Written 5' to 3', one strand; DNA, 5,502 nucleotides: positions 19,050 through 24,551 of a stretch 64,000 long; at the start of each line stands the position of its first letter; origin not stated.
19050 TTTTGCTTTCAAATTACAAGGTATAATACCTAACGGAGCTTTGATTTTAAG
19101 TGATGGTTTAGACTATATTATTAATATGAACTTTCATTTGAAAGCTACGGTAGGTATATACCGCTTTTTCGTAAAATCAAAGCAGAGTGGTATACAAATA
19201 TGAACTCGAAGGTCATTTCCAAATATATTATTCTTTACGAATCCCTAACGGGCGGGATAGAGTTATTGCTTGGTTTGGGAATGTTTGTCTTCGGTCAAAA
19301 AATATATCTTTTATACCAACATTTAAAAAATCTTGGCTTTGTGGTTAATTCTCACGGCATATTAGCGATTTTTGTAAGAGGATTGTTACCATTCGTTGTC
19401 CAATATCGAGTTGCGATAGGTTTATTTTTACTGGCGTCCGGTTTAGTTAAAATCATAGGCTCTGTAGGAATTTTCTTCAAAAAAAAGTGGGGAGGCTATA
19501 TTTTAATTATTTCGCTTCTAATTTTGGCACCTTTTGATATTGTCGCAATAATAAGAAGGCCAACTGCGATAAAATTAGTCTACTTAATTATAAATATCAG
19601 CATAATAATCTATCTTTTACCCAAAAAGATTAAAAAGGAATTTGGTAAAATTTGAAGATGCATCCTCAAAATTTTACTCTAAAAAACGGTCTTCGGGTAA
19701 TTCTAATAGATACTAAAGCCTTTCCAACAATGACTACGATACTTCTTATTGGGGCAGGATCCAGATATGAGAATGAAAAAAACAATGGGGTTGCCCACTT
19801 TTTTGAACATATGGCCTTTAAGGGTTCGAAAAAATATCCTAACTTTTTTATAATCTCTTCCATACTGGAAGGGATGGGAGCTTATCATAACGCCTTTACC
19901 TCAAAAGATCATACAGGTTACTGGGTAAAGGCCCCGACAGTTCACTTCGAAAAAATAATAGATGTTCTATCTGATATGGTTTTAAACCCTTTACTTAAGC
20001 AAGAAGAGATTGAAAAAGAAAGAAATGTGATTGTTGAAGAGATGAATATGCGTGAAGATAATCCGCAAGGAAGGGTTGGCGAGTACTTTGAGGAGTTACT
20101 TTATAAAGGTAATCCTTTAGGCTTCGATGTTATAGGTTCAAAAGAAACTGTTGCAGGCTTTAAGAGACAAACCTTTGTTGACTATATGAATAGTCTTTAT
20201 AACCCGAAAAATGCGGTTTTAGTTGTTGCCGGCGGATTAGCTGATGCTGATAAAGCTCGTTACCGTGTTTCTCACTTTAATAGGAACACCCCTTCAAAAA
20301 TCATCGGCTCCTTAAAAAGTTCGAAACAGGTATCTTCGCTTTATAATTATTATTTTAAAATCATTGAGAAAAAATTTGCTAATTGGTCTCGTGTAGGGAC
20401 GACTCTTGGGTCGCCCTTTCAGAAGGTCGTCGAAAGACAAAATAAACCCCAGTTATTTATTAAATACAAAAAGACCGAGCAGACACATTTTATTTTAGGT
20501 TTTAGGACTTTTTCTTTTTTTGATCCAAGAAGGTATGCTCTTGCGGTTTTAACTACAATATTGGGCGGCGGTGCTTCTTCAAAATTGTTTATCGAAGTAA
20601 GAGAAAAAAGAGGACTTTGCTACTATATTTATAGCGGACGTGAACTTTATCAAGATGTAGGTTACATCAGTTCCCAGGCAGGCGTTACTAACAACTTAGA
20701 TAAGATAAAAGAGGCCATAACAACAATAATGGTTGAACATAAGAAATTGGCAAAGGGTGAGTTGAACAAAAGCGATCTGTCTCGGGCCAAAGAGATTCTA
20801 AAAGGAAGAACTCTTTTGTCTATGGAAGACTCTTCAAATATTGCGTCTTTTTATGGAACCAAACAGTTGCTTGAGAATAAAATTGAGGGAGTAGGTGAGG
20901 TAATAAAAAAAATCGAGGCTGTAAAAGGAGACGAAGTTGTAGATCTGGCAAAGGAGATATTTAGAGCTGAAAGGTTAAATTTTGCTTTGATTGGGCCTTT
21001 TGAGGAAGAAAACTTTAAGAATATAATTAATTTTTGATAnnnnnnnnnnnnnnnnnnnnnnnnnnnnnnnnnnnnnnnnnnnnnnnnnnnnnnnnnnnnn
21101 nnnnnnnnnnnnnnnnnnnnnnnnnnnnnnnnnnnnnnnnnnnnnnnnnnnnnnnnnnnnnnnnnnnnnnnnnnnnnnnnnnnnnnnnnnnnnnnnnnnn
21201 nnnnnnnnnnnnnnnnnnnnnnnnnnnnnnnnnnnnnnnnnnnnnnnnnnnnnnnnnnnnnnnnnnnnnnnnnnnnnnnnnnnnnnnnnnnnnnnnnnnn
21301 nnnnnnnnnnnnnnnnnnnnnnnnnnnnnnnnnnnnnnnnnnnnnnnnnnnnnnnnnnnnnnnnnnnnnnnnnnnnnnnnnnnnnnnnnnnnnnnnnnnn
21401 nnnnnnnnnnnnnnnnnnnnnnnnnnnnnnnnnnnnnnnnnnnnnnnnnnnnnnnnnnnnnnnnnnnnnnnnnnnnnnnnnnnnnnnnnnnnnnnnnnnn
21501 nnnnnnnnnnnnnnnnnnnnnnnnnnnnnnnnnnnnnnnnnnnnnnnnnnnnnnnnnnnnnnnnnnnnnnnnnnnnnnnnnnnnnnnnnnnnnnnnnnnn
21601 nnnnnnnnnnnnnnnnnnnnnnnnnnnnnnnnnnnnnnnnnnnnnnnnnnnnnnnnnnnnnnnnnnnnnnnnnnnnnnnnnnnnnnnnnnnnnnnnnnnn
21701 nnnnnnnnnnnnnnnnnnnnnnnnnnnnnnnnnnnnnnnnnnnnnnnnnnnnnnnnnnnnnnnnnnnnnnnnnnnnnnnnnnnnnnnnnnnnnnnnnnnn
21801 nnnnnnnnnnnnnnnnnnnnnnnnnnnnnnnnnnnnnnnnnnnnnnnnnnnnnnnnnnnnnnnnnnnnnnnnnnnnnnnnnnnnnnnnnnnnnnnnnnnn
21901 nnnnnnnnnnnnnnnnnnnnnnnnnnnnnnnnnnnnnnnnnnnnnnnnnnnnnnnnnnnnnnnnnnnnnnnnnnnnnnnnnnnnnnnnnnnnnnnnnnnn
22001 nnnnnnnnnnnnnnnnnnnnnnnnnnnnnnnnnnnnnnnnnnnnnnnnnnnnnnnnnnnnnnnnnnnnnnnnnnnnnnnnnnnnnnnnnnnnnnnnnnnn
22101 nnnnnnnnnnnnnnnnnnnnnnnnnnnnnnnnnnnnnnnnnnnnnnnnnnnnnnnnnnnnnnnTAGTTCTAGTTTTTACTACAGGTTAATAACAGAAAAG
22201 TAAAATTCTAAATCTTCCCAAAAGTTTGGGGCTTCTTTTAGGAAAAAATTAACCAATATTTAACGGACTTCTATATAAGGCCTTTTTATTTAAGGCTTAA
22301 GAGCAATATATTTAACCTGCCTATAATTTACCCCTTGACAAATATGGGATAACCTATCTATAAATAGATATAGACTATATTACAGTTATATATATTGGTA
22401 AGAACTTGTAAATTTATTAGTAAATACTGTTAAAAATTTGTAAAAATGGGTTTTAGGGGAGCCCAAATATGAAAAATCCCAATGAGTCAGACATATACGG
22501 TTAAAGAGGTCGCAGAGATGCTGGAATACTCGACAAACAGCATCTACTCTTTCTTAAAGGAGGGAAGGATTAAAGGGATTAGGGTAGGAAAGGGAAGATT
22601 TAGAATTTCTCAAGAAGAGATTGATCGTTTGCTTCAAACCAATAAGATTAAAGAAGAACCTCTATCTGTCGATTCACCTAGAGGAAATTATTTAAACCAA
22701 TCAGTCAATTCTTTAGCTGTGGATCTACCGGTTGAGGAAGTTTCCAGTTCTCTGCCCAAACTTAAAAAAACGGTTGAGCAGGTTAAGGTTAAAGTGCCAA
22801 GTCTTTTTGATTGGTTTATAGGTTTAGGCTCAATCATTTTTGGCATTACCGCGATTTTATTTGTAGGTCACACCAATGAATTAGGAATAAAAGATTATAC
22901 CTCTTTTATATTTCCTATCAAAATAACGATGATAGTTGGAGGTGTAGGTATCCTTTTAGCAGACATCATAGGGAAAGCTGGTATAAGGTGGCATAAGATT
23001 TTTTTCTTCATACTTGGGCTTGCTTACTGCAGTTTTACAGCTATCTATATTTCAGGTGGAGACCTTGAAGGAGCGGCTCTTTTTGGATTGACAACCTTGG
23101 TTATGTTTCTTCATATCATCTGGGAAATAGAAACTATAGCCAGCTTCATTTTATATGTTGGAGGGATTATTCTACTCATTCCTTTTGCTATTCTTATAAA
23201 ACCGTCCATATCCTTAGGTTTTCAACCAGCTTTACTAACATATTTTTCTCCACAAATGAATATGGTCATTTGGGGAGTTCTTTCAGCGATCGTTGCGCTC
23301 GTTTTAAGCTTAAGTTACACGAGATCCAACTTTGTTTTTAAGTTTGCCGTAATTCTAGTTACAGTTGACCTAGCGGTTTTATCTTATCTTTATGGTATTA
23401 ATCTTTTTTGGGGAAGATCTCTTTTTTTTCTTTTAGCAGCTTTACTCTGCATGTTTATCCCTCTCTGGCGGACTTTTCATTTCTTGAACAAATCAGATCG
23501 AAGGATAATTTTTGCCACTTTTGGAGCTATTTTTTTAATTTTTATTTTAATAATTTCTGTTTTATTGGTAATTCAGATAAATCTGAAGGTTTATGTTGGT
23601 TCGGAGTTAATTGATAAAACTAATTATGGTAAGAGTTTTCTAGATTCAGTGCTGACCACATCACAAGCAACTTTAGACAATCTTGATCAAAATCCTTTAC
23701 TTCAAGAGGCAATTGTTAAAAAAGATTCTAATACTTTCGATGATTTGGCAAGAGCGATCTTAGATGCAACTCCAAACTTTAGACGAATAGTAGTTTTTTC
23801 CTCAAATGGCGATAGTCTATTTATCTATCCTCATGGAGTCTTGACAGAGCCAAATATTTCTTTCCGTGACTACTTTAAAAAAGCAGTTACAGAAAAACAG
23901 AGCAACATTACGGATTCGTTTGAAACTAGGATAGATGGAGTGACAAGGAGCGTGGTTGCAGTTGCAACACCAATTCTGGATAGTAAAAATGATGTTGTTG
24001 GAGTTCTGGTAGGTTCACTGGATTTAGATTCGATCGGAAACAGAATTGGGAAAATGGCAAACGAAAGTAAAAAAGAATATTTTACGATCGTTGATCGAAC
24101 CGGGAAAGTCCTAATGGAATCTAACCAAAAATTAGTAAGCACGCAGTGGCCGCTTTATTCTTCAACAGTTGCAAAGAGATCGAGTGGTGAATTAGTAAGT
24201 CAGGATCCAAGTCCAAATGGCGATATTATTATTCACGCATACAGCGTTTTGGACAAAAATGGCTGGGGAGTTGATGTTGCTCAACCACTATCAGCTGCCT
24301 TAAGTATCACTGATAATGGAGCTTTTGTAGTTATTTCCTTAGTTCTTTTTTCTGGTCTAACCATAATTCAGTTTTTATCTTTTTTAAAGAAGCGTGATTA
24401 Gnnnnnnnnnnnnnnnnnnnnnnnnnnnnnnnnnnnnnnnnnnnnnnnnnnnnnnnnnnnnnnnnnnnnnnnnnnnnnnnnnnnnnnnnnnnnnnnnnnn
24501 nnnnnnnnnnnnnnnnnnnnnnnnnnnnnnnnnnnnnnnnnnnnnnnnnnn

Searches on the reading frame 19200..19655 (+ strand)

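Call 30: search_protein_families(library=pfam, proteins=[window:19200-19655:+], max_evalue=0.001)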
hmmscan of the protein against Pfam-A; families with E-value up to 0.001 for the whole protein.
window:19200-19655:+ (151 aa): 1 family
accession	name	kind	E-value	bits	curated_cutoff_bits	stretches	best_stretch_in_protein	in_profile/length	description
PF09900.14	DUF2127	-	1.3e-16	61.6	24.3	1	8-140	3-137/140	Predicted membrane protein (DUF2127)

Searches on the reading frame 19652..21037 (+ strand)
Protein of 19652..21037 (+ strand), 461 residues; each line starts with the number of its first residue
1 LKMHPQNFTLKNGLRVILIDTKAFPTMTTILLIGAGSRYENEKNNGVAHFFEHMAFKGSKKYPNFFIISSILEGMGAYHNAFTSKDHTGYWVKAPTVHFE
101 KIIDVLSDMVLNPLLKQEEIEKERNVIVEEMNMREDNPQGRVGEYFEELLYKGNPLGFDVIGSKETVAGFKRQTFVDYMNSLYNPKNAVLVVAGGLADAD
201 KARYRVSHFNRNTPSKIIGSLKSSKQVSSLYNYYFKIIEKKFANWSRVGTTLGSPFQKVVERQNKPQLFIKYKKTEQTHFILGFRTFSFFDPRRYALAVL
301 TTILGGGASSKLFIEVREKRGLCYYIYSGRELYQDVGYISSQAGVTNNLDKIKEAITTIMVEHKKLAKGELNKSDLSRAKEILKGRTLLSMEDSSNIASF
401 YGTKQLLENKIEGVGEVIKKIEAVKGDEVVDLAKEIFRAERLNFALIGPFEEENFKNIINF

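Call 30: search_protein_families(library=pfam, proteins=[window:19652-21037:+], max_evalue=0.001)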
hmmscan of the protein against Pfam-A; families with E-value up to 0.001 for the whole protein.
window:19652-21037:+ (461 aa): 2 families
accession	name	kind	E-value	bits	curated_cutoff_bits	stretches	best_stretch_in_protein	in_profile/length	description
PF00675.25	Peptidase_M16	-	1e-38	133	22.3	1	15-161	1-146/149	Insulinase (Peptidase family M16)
PF05193.26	Peptidase_M16_C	-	4.1e-29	102.2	23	1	236-383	35-181/181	Peptidase M16 inactive domain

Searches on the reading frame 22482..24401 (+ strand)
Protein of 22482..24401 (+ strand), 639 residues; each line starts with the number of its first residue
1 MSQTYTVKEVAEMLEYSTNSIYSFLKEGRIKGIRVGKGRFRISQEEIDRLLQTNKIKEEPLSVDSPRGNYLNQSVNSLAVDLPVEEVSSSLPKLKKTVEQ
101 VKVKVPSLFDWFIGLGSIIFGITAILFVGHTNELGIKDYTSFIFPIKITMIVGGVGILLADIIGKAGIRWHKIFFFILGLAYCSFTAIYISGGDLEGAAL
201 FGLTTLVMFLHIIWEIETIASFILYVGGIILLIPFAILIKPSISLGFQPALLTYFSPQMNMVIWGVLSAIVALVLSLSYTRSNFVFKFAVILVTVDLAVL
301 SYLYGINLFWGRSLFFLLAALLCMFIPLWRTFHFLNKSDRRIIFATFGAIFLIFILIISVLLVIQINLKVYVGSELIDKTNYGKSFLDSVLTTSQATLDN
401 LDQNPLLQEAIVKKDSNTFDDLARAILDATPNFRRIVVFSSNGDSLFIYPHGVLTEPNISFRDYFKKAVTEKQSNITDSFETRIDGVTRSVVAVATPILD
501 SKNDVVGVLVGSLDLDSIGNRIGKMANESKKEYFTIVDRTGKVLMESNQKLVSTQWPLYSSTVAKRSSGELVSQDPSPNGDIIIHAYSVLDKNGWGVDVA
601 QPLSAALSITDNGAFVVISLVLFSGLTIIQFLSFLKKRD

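Call 30: search_protein_families(library=pfam, proteins=[window:22482-24401:+], max_evalue=0.001)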
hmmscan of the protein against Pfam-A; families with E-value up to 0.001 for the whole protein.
window:22482-24401:+ (639 aa): 3 families
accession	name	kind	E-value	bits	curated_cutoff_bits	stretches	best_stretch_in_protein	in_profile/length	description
PF02743.24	dCache_1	-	2.9e-20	73.3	45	1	388-597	23-237/240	Cache domain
PF12728.13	HTH_17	-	2.9e-10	40.7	27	1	5-54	2-50/51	Helix-turn-helix domain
PF22673.2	MCP-like_PDC_1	-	2.5e-05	25.1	27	1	426-519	22-112/113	Methyl-accepting chemotaxis protein-like, first PDC sensor domain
